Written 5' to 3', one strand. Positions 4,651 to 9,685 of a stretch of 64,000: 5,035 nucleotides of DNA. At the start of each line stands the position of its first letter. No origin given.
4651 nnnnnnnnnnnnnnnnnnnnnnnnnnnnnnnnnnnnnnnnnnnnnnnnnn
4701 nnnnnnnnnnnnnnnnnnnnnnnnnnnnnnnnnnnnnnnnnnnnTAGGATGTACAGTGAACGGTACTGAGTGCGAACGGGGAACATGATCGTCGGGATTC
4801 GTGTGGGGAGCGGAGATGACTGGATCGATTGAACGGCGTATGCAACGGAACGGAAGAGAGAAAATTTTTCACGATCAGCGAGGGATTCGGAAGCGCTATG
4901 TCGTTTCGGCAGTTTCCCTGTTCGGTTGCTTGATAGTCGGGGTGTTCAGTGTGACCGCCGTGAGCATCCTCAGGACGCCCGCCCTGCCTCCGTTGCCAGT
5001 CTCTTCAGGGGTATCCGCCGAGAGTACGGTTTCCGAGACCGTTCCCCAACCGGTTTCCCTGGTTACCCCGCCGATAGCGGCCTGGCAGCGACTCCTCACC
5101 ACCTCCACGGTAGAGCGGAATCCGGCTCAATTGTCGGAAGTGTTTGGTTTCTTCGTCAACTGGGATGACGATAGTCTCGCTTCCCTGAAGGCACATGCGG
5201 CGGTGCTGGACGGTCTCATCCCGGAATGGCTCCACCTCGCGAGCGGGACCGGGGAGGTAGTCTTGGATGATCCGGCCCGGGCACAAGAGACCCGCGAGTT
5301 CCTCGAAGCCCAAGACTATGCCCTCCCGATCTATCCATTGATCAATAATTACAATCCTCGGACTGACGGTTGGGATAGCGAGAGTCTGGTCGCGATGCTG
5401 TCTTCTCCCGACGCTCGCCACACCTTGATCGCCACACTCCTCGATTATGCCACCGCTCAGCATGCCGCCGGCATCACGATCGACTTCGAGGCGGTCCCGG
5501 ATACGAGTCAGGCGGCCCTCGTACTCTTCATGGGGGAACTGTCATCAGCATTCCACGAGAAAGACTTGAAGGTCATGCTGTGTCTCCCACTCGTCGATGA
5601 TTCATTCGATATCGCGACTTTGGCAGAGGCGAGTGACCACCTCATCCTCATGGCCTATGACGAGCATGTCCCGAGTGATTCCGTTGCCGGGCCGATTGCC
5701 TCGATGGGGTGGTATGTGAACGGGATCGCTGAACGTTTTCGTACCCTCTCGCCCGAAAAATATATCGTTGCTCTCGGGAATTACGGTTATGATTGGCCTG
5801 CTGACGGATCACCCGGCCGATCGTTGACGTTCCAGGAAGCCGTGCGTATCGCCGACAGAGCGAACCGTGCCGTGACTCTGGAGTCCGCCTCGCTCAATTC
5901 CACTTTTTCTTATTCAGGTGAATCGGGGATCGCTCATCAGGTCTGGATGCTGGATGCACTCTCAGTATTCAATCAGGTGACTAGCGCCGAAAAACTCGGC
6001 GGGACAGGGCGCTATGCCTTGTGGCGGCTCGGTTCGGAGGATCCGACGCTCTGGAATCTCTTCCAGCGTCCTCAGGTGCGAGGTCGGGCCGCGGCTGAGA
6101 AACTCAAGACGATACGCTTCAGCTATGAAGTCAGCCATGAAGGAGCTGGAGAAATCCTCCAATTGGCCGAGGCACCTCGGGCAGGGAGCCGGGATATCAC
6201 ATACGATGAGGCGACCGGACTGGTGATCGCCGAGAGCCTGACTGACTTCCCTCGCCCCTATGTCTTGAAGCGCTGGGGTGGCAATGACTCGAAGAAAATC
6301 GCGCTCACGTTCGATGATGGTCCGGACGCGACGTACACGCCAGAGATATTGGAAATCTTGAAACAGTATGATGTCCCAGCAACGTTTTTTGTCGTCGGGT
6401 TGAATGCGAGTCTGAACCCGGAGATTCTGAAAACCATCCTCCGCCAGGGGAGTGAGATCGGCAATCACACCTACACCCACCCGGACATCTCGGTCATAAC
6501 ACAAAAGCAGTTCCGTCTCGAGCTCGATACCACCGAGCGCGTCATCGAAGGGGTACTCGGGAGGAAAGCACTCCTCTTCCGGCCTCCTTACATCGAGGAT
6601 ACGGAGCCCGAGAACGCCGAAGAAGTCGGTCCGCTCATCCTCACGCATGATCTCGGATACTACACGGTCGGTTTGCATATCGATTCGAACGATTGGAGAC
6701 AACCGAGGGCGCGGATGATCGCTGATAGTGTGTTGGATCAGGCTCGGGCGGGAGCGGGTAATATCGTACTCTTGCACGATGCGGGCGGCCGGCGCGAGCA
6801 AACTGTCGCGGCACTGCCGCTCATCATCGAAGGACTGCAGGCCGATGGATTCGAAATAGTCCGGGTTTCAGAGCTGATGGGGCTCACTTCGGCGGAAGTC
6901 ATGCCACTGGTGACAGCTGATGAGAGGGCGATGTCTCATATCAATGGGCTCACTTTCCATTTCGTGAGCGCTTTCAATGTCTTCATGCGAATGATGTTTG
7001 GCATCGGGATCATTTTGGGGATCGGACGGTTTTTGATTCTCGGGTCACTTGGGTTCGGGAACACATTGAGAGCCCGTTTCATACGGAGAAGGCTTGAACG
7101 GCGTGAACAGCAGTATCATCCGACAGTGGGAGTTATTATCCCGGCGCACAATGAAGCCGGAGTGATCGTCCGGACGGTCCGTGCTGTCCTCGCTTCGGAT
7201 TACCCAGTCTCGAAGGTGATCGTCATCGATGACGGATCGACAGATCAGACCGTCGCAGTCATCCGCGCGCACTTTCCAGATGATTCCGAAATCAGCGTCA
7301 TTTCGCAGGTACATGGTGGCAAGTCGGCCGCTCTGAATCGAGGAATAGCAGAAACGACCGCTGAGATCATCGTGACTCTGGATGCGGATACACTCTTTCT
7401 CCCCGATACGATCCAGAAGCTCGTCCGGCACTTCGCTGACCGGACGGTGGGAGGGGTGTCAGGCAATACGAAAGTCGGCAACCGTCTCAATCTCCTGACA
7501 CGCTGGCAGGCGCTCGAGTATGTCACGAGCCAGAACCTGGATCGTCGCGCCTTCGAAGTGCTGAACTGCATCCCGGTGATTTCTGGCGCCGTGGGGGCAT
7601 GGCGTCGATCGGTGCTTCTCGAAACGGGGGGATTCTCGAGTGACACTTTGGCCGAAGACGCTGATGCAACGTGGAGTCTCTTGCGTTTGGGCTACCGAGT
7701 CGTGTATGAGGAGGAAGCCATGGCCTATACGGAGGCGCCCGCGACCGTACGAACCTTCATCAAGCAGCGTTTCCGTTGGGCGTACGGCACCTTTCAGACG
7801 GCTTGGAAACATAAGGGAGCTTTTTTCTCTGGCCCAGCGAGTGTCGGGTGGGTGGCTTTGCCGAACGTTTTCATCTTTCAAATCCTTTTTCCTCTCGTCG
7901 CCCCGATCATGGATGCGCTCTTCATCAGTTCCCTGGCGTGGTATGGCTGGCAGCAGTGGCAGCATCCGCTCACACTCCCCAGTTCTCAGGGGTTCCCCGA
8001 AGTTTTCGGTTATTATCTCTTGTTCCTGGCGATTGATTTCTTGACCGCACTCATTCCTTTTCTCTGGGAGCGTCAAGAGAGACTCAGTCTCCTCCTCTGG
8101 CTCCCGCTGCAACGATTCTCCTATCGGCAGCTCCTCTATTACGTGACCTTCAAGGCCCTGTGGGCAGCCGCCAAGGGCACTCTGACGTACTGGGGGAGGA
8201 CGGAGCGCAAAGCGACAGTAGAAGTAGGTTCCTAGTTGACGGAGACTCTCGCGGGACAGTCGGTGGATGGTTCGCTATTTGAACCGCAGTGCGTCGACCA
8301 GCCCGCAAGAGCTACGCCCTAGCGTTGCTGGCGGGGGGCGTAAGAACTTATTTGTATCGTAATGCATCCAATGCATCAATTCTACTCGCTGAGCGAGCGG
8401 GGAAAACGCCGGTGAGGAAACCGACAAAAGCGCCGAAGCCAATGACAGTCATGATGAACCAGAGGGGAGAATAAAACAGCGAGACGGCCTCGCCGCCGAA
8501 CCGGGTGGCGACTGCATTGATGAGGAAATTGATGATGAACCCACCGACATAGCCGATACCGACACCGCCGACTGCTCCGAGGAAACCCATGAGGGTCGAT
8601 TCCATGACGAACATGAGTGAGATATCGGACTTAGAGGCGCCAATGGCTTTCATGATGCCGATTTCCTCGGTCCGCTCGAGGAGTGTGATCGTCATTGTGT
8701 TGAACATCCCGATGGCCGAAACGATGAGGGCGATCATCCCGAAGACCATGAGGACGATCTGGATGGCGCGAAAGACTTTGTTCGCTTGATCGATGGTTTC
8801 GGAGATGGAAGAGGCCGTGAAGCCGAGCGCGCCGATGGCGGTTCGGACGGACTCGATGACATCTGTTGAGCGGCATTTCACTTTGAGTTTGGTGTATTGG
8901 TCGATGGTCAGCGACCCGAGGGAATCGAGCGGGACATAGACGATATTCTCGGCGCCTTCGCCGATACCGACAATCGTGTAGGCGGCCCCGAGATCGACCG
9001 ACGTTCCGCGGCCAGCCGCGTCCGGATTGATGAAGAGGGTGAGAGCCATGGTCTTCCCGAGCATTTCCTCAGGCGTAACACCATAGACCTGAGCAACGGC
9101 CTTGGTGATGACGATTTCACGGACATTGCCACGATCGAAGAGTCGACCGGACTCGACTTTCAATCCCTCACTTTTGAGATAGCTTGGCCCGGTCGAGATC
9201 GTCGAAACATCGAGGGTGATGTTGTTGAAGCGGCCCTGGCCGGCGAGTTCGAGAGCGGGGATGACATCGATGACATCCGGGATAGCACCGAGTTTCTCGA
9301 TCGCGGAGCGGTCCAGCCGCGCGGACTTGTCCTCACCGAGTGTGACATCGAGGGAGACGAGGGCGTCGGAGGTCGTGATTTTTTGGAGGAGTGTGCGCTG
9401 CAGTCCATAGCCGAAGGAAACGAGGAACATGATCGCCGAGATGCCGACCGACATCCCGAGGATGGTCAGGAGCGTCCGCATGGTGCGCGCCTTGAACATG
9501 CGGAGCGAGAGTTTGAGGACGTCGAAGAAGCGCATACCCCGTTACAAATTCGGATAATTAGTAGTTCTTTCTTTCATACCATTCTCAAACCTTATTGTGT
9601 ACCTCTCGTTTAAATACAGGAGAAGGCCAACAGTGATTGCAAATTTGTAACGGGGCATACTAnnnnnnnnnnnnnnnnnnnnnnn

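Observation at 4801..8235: Single 1144-aa polypeptide fusing a GH-like barrel, a NodB-type deacetylase and a processive GT2 synthase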

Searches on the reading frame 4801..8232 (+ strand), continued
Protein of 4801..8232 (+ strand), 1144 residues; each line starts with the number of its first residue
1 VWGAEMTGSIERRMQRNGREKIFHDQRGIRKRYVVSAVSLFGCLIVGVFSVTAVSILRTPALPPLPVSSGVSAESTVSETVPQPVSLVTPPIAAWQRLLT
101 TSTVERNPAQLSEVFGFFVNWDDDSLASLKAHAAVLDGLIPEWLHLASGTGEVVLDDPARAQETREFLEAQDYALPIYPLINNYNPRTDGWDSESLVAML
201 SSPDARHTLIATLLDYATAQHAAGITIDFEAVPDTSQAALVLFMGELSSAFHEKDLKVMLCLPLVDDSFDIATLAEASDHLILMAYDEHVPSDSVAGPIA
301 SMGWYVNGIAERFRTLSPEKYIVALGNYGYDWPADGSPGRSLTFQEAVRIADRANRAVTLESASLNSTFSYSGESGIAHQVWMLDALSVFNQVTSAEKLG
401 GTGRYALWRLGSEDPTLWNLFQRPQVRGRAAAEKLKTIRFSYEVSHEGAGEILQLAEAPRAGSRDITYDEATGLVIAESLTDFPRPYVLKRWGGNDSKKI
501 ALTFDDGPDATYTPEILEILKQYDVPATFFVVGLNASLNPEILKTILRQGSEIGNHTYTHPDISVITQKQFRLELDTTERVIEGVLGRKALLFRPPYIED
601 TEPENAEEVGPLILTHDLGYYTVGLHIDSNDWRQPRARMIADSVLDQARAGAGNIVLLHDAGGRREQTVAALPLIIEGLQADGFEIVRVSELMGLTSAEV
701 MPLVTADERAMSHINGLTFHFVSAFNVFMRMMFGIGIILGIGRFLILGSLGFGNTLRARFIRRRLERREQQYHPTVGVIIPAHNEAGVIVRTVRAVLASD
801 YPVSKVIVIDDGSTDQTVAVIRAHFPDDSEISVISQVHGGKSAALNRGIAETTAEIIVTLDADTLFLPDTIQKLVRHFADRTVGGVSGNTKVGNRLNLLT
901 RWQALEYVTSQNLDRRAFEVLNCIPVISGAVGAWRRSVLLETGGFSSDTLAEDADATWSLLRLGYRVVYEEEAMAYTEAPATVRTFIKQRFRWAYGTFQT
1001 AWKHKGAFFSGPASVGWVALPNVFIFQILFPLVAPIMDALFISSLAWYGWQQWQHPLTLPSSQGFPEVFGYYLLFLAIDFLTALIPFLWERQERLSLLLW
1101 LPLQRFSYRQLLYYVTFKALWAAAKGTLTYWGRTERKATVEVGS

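Call 88: find_encoding_contigs(protein=P0010, flank=5000, max_places=1)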
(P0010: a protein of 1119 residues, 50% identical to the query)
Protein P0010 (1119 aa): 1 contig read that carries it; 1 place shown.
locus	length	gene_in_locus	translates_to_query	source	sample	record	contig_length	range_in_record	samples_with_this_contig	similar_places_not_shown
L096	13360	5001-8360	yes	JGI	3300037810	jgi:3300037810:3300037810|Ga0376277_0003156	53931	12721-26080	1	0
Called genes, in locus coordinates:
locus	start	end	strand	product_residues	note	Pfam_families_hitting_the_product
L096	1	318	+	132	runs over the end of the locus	-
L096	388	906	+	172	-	PF01936:NYN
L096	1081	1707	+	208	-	-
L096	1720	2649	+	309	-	-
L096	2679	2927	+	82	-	PF06044:DpnI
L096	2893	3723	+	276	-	PF02498:Bro-N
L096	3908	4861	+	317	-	-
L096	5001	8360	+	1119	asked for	PF00704:Glyco_hydro_18, PF10111:Glyco_tranf_2_2 (faint), PF01522:Polysacc_deac_1, PF13506:Glyco_transf_21, PF00535:Glycos_transf_2, PF13641:Glyco_tranf_2_3, PF01644:Chitin_synth_1, PF13632:Glyco_trans_2_3, +1 more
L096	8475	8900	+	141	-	-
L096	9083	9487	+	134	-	-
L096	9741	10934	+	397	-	PF00009:GTP_EFTU, PF03144:GTP_EFTU_D2, PF03143:GTP_EFTU_D3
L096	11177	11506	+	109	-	PF00338:Ribosomal_S10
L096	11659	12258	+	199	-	PF00297:Ribosomal_L3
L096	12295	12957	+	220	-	PF00573:Ribosomal_L4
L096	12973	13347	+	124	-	PF00276:Ribosomal_L23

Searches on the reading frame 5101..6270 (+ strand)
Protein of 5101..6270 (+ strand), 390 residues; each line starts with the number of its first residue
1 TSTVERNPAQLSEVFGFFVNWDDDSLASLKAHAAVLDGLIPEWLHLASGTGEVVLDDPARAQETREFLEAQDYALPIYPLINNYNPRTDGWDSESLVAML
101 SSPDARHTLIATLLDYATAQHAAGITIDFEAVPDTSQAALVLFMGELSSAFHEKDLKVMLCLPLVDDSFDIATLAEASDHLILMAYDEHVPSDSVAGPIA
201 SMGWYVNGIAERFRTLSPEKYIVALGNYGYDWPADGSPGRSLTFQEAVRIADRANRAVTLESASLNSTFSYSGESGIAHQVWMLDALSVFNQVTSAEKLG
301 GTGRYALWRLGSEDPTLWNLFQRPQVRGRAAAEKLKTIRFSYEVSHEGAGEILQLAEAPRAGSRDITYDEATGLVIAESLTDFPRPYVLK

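Call 33: search_solved_structures(query=window:5101-6210:+, max_evalue=0.001, show_alignments=3)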
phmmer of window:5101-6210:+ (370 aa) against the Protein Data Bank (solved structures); distinct sequences matched with E-value up to 0.001: 6.
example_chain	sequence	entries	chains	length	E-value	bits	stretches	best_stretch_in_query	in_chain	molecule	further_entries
5jh8_A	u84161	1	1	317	5.2e-24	88.1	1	26-320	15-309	Probable chitinase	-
3cz8_A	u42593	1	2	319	1.3e-14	57.2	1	77-291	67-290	Putative sporulation-specific glycosylase ydhD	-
4wiw_A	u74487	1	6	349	5.7e-12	48.5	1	93-313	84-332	Glycoside hydrolase family 18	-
4s3k_A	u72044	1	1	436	7.8e-11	44.8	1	92-322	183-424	Spore germination protein YaaH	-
4q6t_A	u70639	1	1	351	1.3e-10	44.1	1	69-322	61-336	Glycosyl hydrolase, family 18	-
4s3j_A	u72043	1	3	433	2.2e-09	40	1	170-321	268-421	Cortical-lytic enzyme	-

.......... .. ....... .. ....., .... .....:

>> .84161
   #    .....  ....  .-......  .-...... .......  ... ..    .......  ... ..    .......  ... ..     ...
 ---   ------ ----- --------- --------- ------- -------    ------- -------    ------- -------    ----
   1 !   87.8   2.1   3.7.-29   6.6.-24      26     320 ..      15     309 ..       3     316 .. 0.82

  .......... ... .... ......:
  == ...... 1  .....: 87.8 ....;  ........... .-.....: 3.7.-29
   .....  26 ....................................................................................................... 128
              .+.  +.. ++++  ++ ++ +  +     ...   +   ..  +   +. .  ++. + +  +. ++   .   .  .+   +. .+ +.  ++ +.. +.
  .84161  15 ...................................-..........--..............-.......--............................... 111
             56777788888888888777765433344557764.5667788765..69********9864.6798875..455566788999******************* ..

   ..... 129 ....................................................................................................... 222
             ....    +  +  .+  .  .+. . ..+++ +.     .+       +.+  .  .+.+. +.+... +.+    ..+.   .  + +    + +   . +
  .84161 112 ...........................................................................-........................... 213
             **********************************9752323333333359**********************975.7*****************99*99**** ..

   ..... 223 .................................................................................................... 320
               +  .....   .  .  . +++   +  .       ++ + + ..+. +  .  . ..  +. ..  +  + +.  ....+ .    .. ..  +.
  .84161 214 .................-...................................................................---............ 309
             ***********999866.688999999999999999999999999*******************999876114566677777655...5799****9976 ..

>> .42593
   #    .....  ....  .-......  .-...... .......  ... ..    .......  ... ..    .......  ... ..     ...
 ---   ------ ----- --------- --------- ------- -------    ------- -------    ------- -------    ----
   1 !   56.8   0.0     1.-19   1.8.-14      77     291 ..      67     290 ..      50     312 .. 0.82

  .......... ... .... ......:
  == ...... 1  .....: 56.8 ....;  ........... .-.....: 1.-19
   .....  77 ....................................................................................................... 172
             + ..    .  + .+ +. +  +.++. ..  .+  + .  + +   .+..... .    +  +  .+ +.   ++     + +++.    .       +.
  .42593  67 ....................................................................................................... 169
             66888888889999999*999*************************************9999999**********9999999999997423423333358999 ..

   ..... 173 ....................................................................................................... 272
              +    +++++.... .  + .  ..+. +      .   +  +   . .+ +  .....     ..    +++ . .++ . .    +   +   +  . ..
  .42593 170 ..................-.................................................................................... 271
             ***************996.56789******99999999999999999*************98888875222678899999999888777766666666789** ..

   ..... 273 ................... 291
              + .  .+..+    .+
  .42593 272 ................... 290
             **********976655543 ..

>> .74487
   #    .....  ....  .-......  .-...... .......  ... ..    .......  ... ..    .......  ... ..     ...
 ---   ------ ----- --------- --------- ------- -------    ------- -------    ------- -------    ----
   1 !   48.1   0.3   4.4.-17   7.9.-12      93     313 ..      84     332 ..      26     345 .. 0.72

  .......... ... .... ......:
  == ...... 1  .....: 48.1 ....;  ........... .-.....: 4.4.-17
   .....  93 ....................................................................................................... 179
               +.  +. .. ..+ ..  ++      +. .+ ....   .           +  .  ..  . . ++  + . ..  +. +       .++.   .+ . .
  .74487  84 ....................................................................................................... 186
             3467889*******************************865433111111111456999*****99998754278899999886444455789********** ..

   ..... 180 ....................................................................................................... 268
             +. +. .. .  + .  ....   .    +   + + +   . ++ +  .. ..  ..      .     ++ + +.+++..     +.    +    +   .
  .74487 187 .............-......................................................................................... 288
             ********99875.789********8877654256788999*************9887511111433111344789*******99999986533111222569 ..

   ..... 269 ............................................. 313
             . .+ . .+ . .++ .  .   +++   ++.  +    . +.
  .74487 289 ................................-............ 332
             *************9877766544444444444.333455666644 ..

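Call 51: search_protein_representatives(protein=window:5101-6270:+)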
Query: 390 residues. Proteins with E-value up to 0.001 (for the whole library): 5662; up to 1e-10: 2724; up to 1e-30: 393. The best 150 are listed.
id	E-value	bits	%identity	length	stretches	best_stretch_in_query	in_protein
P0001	1.4e-257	870.0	100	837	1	1-390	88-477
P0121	6.1e-101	354.5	44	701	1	8-389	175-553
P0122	4.8e-97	341.7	43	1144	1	10-389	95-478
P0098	5.5e-96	338.2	40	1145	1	6-389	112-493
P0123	1.9e-93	329.8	43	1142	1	10-389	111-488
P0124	1.0e-92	327.5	45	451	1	13-342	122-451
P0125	3.8e-92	325.6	42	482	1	12-375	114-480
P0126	3.0e-88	312.7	42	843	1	7-384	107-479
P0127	5.0e-87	308.7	31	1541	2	13-385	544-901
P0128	1.2e-86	307.5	45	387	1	3-386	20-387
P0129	2.4e-86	306.5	41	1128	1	14-386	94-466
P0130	3.4e-86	306.0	45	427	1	12-323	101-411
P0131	6.9e-86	305.0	42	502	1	8-389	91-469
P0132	9.7e-86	304.5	40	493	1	8-388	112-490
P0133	2.7e-85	303.0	39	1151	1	12-385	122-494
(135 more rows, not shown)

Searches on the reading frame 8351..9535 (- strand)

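Call 5: search_protein_families(library=pfam, proteins=[window:8351-9535:-], max_evalue=0.01)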
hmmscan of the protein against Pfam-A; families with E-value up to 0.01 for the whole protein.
window:8351-9535:- (395 aa): 2 families
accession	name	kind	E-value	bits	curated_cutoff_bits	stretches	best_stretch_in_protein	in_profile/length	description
PF12704.14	MacB_PCD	-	4e-21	76.7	27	1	21-236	1-206/207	MacB-like periplasmic core domain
PF02687.27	FtsX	-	4.7e-18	65.8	25.5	1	263-387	1-119/120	FtsX-like permease C-terminal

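Call 6: search_protein_families(library=ncbifam, proteins=[window:8351-9535:-], max_evalue=0.01)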
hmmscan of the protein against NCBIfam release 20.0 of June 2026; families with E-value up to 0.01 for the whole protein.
window:8351-9535:- (395 aa): 10 families
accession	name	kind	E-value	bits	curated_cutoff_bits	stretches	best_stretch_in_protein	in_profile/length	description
NF007826.0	PRK10535.1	equivalog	4.7e-27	94.5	966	2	242-392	505-645/648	macrolide ABC transporter ATP-binding protein/permease MacB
TIGR03434.1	ADOP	subfamily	9.8e-24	83.5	622.3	1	76-394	479-802/803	ADOP family duplicated permease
TIGR02212.1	lolCE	equivalog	3.8e-19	68.9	362.45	1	21-395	24-411/411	lipoprotein-releasing ABC transporter permease subunit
NF038347.1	FtsX_Gpos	exception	8.4e-12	45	225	1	217-378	124-285/296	permease-like cell division protein FtsX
NF038346.1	FtsX_actino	exception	6.7e-10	38.8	250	1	246-378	167-300/308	permease-like cell division protein FtsX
NF008076.0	PRK10814.1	exception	3.9e-08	32.7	473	1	250-394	252-398/399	lipoprotein-releasing ABC transporter permease subunit LolC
TIGR00439.2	FtsX_Gneg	equivalog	7.5e-08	31.9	255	1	248-377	156-284/292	permease-like cell division protein FtsX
NF008357.0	PRK11146.1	exception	4.3e-07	29.1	439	1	212-388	219-407/414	lipoprotein-releasing ABC transporter permease subunit LolE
TIGR02213.1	lolE_release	exception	7.1e-05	21.8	540.35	1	244-350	248-357/411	lipoprotein-releasing ABC transporter permease subunit LolE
NF038008.1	ABC_perm_DarB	equivalog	0.0039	15.2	700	1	262-316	276-330/777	darobactin export ABC transporter permease subunit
